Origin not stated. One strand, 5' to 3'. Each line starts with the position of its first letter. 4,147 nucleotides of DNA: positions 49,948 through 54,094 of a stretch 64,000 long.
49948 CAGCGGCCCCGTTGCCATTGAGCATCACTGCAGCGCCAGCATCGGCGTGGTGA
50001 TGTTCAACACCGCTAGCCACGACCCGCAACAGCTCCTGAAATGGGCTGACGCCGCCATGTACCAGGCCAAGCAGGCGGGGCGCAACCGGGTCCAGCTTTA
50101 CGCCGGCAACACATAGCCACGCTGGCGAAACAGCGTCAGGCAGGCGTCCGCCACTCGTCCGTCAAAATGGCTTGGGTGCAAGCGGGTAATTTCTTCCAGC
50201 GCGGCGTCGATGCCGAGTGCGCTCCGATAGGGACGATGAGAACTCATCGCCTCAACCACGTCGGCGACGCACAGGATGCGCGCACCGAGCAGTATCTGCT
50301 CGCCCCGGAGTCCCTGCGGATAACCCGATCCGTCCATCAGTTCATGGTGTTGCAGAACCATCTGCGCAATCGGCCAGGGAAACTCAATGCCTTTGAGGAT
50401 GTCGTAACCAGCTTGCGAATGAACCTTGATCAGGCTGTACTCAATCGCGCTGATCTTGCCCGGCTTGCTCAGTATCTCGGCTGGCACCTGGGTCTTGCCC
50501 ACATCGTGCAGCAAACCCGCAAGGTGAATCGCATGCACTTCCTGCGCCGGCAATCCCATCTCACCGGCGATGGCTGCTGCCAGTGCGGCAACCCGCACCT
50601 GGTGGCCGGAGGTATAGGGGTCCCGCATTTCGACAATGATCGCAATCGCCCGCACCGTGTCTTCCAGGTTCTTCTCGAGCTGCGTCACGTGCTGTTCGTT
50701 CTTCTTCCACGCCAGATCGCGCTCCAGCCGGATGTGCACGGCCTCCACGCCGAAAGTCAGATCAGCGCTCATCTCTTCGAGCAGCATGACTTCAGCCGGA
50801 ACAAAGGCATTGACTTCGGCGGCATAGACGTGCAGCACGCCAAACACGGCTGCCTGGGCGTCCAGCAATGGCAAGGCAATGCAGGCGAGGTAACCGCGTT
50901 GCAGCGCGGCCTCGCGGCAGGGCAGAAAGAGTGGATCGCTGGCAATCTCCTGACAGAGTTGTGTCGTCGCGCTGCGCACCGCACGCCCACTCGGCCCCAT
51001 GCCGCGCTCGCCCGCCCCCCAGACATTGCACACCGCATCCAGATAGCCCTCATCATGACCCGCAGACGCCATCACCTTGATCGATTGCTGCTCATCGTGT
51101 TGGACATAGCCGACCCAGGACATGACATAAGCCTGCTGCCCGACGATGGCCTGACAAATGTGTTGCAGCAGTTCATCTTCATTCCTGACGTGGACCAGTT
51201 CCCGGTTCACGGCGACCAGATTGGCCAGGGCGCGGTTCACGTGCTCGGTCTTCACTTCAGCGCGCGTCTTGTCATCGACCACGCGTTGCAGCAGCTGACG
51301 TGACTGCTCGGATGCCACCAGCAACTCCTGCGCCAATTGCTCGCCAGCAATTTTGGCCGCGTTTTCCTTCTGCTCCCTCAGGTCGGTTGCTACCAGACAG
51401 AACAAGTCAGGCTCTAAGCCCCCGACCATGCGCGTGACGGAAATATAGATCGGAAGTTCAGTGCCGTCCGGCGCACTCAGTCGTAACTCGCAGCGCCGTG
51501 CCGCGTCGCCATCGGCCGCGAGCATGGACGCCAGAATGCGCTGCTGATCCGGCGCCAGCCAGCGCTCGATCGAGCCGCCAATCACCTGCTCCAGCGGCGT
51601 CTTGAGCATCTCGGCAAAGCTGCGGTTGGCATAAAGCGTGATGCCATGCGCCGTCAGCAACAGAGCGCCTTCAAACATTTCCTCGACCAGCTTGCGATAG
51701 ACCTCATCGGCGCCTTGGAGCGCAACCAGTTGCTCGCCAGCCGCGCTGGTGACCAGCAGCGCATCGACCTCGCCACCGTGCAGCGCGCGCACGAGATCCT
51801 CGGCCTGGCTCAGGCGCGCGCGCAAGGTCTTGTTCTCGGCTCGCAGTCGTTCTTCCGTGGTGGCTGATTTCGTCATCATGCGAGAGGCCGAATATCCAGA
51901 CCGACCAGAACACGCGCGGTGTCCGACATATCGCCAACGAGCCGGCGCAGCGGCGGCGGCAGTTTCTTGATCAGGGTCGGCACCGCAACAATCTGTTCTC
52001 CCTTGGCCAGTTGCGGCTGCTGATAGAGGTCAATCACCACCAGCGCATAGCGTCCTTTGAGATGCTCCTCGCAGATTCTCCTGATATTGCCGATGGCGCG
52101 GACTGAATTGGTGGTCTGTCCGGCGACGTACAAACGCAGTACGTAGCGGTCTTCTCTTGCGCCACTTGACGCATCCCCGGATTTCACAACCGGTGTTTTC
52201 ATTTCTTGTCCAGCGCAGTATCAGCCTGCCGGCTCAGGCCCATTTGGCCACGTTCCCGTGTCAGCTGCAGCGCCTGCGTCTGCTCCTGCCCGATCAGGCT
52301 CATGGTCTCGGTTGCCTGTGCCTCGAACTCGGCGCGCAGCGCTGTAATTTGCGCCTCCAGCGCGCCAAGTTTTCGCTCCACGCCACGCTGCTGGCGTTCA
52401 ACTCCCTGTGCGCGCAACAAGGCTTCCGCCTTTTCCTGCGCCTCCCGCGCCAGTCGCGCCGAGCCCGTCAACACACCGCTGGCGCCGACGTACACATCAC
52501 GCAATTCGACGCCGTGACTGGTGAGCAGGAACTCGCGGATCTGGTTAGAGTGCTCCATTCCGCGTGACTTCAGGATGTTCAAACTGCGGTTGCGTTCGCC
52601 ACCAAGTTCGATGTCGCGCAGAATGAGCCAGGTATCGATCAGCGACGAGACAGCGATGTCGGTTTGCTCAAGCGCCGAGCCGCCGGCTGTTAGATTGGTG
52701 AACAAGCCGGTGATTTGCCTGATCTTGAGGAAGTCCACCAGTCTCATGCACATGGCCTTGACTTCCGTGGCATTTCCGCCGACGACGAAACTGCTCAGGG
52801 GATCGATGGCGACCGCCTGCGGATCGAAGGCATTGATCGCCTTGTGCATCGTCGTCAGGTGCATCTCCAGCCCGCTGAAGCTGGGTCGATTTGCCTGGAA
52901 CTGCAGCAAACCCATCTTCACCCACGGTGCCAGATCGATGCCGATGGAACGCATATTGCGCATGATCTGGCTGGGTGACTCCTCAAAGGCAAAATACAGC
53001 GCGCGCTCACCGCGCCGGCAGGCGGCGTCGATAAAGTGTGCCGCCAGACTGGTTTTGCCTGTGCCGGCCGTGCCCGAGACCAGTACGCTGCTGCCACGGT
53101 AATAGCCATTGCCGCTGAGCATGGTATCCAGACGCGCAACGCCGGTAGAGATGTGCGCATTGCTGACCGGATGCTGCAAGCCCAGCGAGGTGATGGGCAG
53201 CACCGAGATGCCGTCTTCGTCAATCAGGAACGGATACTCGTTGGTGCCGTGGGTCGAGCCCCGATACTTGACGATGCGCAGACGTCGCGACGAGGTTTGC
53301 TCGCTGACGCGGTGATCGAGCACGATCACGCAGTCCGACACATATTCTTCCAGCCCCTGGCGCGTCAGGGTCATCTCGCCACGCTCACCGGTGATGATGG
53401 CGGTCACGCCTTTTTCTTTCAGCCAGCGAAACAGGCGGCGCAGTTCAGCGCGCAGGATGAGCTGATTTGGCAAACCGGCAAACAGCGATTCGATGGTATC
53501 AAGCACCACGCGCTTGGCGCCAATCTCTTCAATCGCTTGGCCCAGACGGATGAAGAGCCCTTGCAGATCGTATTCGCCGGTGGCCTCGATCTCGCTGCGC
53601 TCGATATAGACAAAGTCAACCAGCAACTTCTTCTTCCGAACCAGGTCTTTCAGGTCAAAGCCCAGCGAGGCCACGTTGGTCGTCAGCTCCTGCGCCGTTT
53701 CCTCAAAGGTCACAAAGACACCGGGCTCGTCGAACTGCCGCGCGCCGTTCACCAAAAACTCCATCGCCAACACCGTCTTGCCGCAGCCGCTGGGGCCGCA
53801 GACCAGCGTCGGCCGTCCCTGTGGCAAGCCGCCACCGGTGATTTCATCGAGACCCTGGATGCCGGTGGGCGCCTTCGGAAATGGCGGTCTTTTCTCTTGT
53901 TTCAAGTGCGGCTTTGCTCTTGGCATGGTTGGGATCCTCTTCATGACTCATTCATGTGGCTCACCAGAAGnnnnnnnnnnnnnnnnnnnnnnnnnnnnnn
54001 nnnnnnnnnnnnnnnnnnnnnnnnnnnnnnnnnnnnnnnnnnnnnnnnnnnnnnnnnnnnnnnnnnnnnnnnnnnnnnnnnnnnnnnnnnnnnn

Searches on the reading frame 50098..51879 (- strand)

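Call 5: search_protein_families(library=pfam, proteins=[window:50098-51879:-], max_evalue=0.01)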
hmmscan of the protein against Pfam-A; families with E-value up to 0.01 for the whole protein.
window:50098-51879:- (593 aa): 8 families
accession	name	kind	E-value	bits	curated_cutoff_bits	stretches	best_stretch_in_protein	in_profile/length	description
PF13487.12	HD_5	-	5.1e-38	130.9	27.2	1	414-576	5-170/170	HD domain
PF01966.28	HD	-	1.1e-21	77.6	22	1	425-545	3-116/116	HD domain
PF13185.12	GAF_2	-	1.3e-14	55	28.6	1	232-378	2-135/136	GAF domain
PF13426.13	PAS_9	-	3e-07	31.1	27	1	72-154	4-87/103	PAS domain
PF00989.32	PAS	-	6.1e-06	26.7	22.6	1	61-156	3-101/113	PAS fold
PF08668.18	HDOD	-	1.5e-05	25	22.9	1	425-513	97-195/196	HDOD domain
PF08448.16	PAS_4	-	5.8e-05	23.7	23.1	1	71-171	7-109/110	PAS fold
PF24820.1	Diguanyl_cycl_sensor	-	0.00078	19.8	28.1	1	64-152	1-97/109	Diguanylate cyclase-like sensor domain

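Call 6: search_protein_families(library=ncbifam, proteins=[window:50098-51879:-], max_evalue=0.001)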
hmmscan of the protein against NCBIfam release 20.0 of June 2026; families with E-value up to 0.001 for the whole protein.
window:50098-51879:- (593 aa): 5 families
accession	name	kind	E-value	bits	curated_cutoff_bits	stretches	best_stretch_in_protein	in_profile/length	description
NF053512.1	nitric_RR_NosR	exception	6.3e-33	114.4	400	1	369-585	140-355/422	response regulator c-di-GMP phosphodiesterase, NosR family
TIGR00277.1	HDIG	domain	4.9e-09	35.9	27.6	1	423-513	5-83/84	HDIG domain-containing metalloprotein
TIGR02621.3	cas3_GSU0051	exception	9.7e-07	28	400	1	186-464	505-712/854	type I-G CRISPR-associated helicase/endonuclease Cas3g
TIGR00229.1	sensory_box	domain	4.7e-06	26.7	22.9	1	59-175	5-124/126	PAS domain S-box protein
NF045665.1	NTPtran_DVU1551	equivalog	0.00073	18.7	315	0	396-464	191-261/359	DVU_1551 family NTP transferase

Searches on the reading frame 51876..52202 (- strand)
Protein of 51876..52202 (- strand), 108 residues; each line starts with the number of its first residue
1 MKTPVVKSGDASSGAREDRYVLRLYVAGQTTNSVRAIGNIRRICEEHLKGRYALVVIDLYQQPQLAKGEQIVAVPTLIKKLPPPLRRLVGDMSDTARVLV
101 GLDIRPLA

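Call 5: search_protein_families(library=pfam, proteins=[window:51876-52202:-], max_evalue=0.01)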
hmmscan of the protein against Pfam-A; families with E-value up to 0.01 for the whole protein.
window:51876-52202:- (108 aa): 1 family
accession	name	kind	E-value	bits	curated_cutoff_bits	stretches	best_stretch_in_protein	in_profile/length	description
PF07689.18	KaiB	-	2.8e-27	94.7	27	1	23-104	1-82/82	KaiB domain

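Call 6: search_protein_families(library=ncbifam, proteins=[window:51876-52202:-], max_evalue=0.001)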
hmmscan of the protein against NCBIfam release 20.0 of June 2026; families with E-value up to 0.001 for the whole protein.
window:51876-52202:- (108 aa): 3 families
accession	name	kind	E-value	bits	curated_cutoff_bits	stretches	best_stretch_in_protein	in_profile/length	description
NF006798.0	PRK09301.1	equivalog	4.4e-32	110.3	110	1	18-104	5-91/105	circadian clock protein KaiB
TIGR02654.1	circ_KaiB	equivalog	7.9e-32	109.2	145.3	1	19-103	3-87/87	circadian clock protein KaiB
NF006800.0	PRK09303.1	equivalog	5.4e-06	25.6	342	1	22-90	16-85/383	histidine kinase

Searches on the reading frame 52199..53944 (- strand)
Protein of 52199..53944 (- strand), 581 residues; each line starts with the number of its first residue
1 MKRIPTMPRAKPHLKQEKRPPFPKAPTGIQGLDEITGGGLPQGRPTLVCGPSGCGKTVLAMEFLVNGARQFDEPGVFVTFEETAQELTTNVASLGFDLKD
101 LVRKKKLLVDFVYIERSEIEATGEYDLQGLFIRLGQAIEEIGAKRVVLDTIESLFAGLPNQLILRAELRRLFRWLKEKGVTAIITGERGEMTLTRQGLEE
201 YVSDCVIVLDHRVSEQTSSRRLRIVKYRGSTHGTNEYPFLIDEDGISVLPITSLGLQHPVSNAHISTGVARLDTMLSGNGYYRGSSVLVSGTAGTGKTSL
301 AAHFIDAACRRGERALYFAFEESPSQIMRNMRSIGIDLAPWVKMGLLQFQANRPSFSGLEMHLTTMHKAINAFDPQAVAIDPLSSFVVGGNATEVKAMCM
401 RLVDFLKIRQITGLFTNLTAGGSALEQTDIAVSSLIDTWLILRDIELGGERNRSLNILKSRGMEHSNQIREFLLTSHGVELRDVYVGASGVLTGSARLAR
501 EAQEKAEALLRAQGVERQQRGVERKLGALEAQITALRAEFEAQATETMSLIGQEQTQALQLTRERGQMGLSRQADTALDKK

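Call 5: search_protein_families(library=pfam, proteins=[window:52199-53944:-], max_evalue=0.01)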
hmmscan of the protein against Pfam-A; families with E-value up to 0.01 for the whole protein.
window:52199-53944:- (581 aa): 31 families (the best 25 are shown)
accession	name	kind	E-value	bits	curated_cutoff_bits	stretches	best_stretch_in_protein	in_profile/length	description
PF06745.19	ATPase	-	3.6e-110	367.2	26.6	2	26-251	2-229/231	KaiC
PF13481.12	AAA_25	-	4.7e-20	72.5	27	2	31-161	21-162/195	AAA domain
PF03796.21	DnaB_C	-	1.3e-10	41.6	27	2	265-332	2-68/255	DnaB-like helicase C terminal domain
PF13191.12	AAA_16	-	5.5e-10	40.4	32.6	1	280-323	20-63/167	AAA ATPase domain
PF00154.27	RecA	-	8.9e-10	38.9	27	2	22-102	30-108/262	recA bacterial DNA recombination protein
PF13401.12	AAA_22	-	4e-09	37.3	27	1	45-188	7-124/130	AAA domain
PF24883.2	NPHP3_N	-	1.6e-07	32.1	24.8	1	287-324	25-62/164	Nephrocystin 3, N-terminal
PF05729.18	NACHT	-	2.2e-06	28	26.7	0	287-318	3-36/167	NACHT domain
PF01695.23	IstB_IS21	-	3e-06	27.4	24.1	0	286-320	94-128/238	IstB-like ATP binding protein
PF12775.13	AAA_7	-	3.6e-06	27.1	25.8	0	42-69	32-58/181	P-loop containing dynein motor region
PF13479.12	AAA_24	-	5e-06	26.9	27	0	286-324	4-34/195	AAA domain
PF20720.3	nSTAND3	-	7.9e-06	26.1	27.2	0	286-318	19-51/155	Novel STAND NTPase 3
PF13238.12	AAA_18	-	3e-05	24.9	29.4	0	47-173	2-106/128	AAA domain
PF01637.24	ATPase_2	-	3e-05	24.4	33.2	1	44-103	21-69/225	ATPase domain predominantly from Archaea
PF13173.12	AAA_14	-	8.2e-05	23.1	27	0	286-328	4-45/129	AAA domain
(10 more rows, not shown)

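Call 6: search_protein_families(library=ncbifam, proteins=[window:52199-53944:-], max_evalue=0.001)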
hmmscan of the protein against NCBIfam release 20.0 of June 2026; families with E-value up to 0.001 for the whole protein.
window:52199-53944:- (581 aa): 27 families (the best 25 are shown)
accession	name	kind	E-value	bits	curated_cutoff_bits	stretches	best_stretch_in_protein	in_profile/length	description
NF006799.0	PRK09302.1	equivalog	2.9e-226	752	408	1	19-525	7-515/515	circadian clock protein KaiC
TIGR02655.1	circ_KaiC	equivalog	5.1e-114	381.6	546.25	1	24-496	2-476/484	circadian clock protein KaiC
TIGR03880.1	KaiC_arch_3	hypoth_equivalog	4.5e-55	186.6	249.45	2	28-249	1-218/224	KaiC domain-containing protein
TIGR03877.1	thermo_KaiC_1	hypoth_equivalog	1.5e-43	149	307.25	2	25-250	4-234/238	KaiC domain-containing protein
TIGR03881.1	KaiC_arch_4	hypoth_equivalog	2.1e-40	138.8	247.8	2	25-246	3-226/231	KaiC domain-containing protein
NF052589.1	ArlH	equivalog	5.2e-28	98.3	215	2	271-466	8-206/229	archaellum protein ArlH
NF004723.0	PRK06067.1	subfamily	5.1e-25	88.4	194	2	263-466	14-218/243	flagellar accessory protein FlaH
TIGR03878.1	thermo_KaiC_2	hypoth_equivalog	1.8e-15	57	232.2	2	38-187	31-174/259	KaiC domain-containing protein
TIGR00416.1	sms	equivalog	6.9e-15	54.7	403.05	2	262-414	73-216/454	DNA repair protein RadA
NF004629.0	PRK05973.1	equivalog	1.3e-11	43.9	156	2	283-339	63-119/237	DNA helicase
TIGR02012.1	tigrfam_recA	equivalog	6.1e-11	42.2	325.3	2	17-101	28-110/321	recombinase RecA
NF006861.0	PRK09361.1-1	equivalog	1e-09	38.3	278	1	25-78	5-57/235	DNA repair and recombination protein RadB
NF006320.0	PRK08533.1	equivalog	1.4e-09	37.9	215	1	32-114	13-94/230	flagellar accessory protein FlaH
TIGR00665.1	DnaB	equivalog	6.6e-09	35.1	385.25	0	263-332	176-244/435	replicative DNA helicase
NF038214.1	IS21_help_AAA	equivalog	5.1e-08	32.9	200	0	283-322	89-128/232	IS21-like element helper ATPase IstB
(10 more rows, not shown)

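Call 39: find_related_loci(query=window:52199-53944:-, collection=genome_contigs, flank=7000)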
Query window:52199-53944:- (581 aa) in genome_contigs; peptide patterns used: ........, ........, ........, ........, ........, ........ (x = any residue, [..] = any of these).
600 stretches matched a pattern (row limit reached: there are more); 520 encode a relative of the query (tblastn E <= 1e-3); the best 80 are kept; 80 distinct loci.
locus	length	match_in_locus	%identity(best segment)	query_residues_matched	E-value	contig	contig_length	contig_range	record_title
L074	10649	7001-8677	78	17-575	0e+0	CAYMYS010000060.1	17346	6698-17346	MAG TPA_asm: uncultured Syntrophaceae bacterium isolate binchicken_co181_524 genome assembly, contig: NODE_5441_length_1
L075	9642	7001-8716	74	6-580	0e+0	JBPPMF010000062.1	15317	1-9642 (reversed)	MAG: Thiobacillus sp. isolate BIOS2019_out_114 k131_1750302, whole genome shotgun sequence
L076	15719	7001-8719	74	7-576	0e+0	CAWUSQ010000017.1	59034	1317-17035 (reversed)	MAG: uncultured Rhodoferax sp. isolate HER19_SLT_250_bin_55_1 genome assembly, contig: HER19_SLT_250_bin_55-read_16, who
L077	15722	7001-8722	73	8-581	0e+0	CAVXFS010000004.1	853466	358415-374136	MAG: uncultured beta proteobacterium isolate MFD02416.bin.2.165 genome assembly, contig: contig_39012, whole genome shot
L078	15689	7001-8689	74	13-575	0e+0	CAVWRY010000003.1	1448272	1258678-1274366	MAG: uncultured Chloroflexia bacterium isolate MFD01213.bin.1.46 genome assembly, contig: contig_2042, whole genome shot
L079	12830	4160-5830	76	19-575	0e+0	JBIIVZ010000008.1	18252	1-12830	MAG: Roseateles sp. isolate ME2005-02-11D0_3300042485_group2_bin80 Rohwer_bin2182_scaffold_1721_c1, whole genome shotgun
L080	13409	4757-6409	70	24-574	0e+0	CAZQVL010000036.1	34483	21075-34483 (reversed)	MAG TPA_asm: uncultured Rikenellaceae bacterium isolate binchicken_co100_457 genome assembly, contig: NODE_1826_length_3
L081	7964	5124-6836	68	1-575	0e+0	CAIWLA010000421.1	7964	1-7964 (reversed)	MAG: uncultured Magnetococcales bacterium isolate Umea_bin-01869 genome assembly, contig: bin-01869:421/729, whole genom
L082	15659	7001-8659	68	22-574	0e+0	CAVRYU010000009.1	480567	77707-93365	MAG: uncultured Bacteroidales bacterium isolate MFD05942.bin.3.425 genome assembly, contig: contig_48799, whole genome s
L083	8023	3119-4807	69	13-575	0e+0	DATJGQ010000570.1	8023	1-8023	MAG TPA_asm: Gemmataceae bacterium isolate SMAG_U15490 k141_3181843, whole genome shotgun sequence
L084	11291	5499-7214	67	2-576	0e+0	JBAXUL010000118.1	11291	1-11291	MAG: Prolixibacteraceae bacterium isolate ELA660 MAG660_118, whole genome shotgun sequence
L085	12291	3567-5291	66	8-576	0e+0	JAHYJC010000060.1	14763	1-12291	MAG: Lentimicrobium sp. isolate KA12 NODE_2010_length_14763_cov_11.375649, whole genome shotgun sequence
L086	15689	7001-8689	67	18-580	0e+0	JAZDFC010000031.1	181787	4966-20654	MAG: bacterium isolate MEGAHIT-group-0.183 k141_232539, whole genome shotgun sequence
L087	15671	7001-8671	69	20-574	0e+0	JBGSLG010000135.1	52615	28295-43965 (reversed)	MAG: Bacteroidales bacterium isolate JTS-AC20 k141_4003907, whole genome shotgun sequence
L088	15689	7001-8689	67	18-580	0e+0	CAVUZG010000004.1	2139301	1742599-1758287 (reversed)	MAG: uncultured Ignavibacteria bacterium isolate MFD05684.bin.1.398 genome assembly, contig: contig_30049, whole genome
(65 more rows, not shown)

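Call 45: search_protein_families(library=pfam, proteins=[L076:9033-12098:+, L076:3647-5851:+, L079:6627-9251:+, L079:1873-3612:+, L079:32-1789:+, L078:9138-11891:+, L078:12142-13602:+], max_evalue=0.0001)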
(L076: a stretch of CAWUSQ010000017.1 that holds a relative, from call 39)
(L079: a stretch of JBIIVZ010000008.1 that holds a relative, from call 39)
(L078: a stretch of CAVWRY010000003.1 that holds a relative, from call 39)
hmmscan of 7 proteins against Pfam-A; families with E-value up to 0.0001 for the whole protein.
L076:9033-12098:+ (1021 aa): 9 families
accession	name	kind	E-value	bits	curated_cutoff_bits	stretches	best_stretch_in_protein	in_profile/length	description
PF00563.25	EAL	-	3.9e-71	239.6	31.3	1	773-1008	2-236/236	EAL domain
PF00990.26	GGDEF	-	5.8e-44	150.1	23.8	1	591-752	1-160/161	Diguanylate cyclase, GGDEF domain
PF00989.32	PAS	-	9.4e-31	106.6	22.6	1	467-577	2-113/113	PAS fold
PF13426.13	PAS_9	-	1.4e-30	106.1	27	1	477-579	2-103/103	PAS domain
PF08448.16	PAS_4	-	1.8e-28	99.4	23.1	2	66-171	2-109/110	PAS fold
PF08447.18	PAS_3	-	1.7e-25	89.5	25.6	2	239-318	2-82/89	PAS fold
PF13188.13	PAS_8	-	5.3e-15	55.1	21.8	0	468-515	3-51/65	PAS domain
PF12860.13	PAS_7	-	8.5e-08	32.8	27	1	353-462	6-114/115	PAS fold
PF24820.1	Diguanyl_cycl_sensor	-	3.2e-07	30.7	28.1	1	64-151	1-96/109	Diguanylate cyclase-like sensor domain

L076:3647-5851:+ (734 aa): 3 families
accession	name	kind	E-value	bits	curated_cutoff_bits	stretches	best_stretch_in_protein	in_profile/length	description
PF18381.7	YcaO_C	-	3.4e-72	242.4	26.1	1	557-727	1-171/172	YcaO cyclodehydratase C-terminal domain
PF02624.21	YcaO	-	5.7e-60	203.8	25.7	1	205-539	1-323/325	YcaO cyclodehydratase, ATP-ad Mg2+-binding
PF02566.24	OsmC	-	2.7e-08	34.6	27.5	1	32-126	1-99/100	OsmC-like protein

L079:6627-9251:+ (874 aa): 8 families
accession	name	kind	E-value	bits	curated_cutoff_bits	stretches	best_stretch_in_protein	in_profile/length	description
PF00563.25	EAL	-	1.5e-66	224.6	31.3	1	612-846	3-236/236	EAL domain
PF00990.26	GGDEF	-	2.9e-48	164.1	23.8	1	429-591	1-161/161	Diguanylate cyclase, GGDEF domain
PF13426.13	PAS_9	-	3.3e-42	143.4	27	3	315-417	2-103/103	PAS domain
PF00989.32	PAS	-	2.4e-37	127.8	22.6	3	310-415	7-113/113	PAS fold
PF08448.16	PAS_4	-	1.5e-25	90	23.1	3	191-297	2-109/110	PAS fold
PF13188.13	PAS_8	-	2.5e-17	62.5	21.8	0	308-346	5-43/65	PAS domain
PF24820.1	Diguanyl_cycl_sensor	-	1.9e-11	44.3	28.1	1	63-147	1-93/109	Diguanylate cyclase-like sensor domain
PF08447.18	PAS_3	-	1.2e-09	38.7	25.6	0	326-412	1-89/89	PAS fold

L079:1873-3612:+ (579 aa): 2 families
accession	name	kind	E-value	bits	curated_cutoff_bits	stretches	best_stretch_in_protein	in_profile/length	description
PF10423.15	AMNp_N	-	2e-51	174.2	27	1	94-247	1-153/154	Bacterial AMP nucleoside phosphorylase N-terminus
PF01048.26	PNP_UDP_1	-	2.7e-13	50.3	25.1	1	363-526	44-202/233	Phosphorylase superfamily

L079:32-1789:+ (585 aa): 2 families
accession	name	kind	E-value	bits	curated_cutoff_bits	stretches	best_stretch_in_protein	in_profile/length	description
PF00999.27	Na_H_Exchanger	-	3.3e-49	168.2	26.2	1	17-390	3-363/375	Sodium/hydrogen exchanger, transmembrane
PF02254.24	TrkA_N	-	6.4e-24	85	23.8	1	439-550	1-112/116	TrkA-N domain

L078:9138-11891:+ (917 aa): 11 families
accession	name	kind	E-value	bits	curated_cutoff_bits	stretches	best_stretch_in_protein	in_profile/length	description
PF00989.32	PAS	-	1.6e-54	183.1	22.6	4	431-541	1-113/113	PAS fold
PF13426.13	PAS_9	-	4e-53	178.5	27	4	442-542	2-102/103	PAS domain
PF13188.13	PAS_8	-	5.2e-42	140.8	21.8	4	184-236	2-51/65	PAS domain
PF13487.12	HD_5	-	2.8e-32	112.2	27.2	1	746-908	5-170/170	HD domain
PF08448.16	PAS_4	-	1.6e-27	96.4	23.1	3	189-295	1-109/110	PAS fold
PF08447.18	PAS_3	-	2.2e-24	86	25.6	1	327-407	1-82/89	PAS fold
PF13185.12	GAF_2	-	1.1e-18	68.2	28.6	1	575-718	3-136/136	GAF domain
PF01966.28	HD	-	2.1e-16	60.7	22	1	757-876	3-115/116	HD domain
PF24820.1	Diguanyl_cycl_sensor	-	6.7e-12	45.8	28.1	0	319-415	10-109/109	Diguanylate cyclase-like sensor domain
PF01590.32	GAF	-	1.8e-11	45.1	22.4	1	576-717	2-133/133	GAF domain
PF13492.12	GAF_3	-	2.3e-09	38.2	27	1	579-719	5-129/129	GAF domain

L078:12142-13602:+ (486 aa): 5 families
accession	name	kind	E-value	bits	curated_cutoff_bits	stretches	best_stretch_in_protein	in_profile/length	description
PF00990.26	GGDEF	-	1.4e-44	152.2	23.8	1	319-476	2-161/161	Diguanylate cyclase, GGDEF domain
PF13188.13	PAS_8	-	1.5e-10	41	21.8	1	19-69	2-48/65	PAS domain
PF13426.13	PAS_9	-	3e-08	34.3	27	1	29-130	2-103/103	PAS domain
PF00989.32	PAS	-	1.2e-05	25.7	22.6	1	19-64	2-46/113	PAS fold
PF08448.16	PAS_4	-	3.5e-05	24.4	23.1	1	24-107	1-82/110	PAS fold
